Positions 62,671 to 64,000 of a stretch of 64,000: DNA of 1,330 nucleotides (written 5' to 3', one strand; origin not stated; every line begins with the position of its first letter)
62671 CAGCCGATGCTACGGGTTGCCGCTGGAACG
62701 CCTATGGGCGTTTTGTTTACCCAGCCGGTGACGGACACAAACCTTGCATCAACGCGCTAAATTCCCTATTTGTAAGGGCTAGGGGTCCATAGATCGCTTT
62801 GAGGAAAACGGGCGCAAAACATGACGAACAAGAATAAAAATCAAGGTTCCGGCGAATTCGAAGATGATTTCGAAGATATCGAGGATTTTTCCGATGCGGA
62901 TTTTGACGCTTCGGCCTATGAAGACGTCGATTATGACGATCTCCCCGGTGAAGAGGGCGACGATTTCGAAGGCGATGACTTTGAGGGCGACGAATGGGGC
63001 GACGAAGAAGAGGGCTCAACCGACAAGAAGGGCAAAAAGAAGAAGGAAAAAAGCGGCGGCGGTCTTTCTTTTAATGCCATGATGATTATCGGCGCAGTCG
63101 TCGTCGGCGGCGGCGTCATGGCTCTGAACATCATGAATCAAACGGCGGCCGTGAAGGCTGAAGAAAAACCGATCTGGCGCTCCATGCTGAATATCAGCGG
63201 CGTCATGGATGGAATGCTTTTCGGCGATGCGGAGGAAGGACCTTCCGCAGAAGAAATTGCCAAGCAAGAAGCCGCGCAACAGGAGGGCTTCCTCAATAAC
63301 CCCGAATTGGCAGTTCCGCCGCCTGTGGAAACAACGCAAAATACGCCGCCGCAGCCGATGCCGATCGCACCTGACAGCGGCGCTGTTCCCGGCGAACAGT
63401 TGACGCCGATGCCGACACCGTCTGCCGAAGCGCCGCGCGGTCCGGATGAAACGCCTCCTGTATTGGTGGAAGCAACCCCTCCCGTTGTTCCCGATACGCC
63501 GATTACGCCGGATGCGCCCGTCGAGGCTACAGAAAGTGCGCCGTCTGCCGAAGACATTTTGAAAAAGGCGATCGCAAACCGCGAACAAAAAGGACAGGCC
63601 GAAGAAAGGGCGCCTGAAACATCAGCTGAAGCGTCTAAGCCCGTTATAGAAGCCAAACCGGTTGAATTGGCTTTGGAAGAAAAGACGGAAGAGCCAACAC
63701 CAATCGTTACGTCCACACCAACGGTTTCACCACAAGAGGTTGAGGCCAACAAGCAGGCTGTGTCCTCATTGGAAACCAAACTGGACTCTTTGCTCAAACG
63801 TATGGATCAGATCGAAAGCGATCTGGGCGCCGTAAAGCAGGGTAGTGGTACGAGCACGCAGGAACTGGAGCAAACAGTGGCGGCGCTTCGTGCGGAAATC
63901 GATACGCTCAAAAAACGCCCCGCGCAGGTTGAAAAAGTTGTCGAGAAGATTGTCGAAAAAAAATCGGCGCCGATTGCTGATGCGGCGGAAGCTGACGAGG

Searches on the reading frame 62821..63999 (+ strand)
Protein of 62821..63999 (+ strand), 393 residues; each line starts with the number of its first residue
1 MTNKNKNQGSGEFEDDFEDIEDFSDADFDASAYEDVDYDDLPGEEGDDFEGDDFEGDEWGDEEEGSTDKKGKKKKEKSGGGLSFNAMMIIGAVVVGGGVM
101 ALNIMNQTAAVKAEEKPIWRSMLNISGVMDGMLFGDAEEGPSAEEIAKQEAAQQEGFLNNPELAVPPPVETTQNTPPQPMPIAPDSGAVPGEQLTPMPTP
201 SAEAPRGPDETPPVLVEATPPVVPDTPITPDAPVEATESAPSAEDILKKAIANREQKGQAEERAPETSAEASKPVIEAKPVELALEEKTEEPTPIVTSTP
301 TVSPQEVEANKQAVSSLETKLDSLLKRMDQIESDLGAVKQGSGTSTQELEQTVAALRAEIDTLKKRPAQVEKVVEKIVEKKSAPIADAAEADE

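Call 91: search_protein_families(library=pfam, proteins=[window:62821-63999:+], max_evalue=0.01)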
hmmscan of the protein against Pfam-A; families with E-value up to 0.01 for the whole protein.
window:62821-63999:+ (393 aa): 3 families
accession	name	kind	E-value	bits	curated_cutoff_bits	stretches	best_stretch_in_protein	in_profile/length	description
PF23991.1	DUF7310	-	8.2e-05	23.5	40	0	303-339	21-57/83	Coiled-coil region of unknown function (DUF7310)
PF10473.14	CENP-F_leu_zip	-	0.00084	19.9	34.5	1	306-382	46-117/140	Leucine-rich repeats of kinetochore protein Cenp-F/LEK1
PF05377.16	FlaC_arch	-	0.0058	17.4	27.8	0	347-379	3-35/55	Flagella accessory protein C (FlaC)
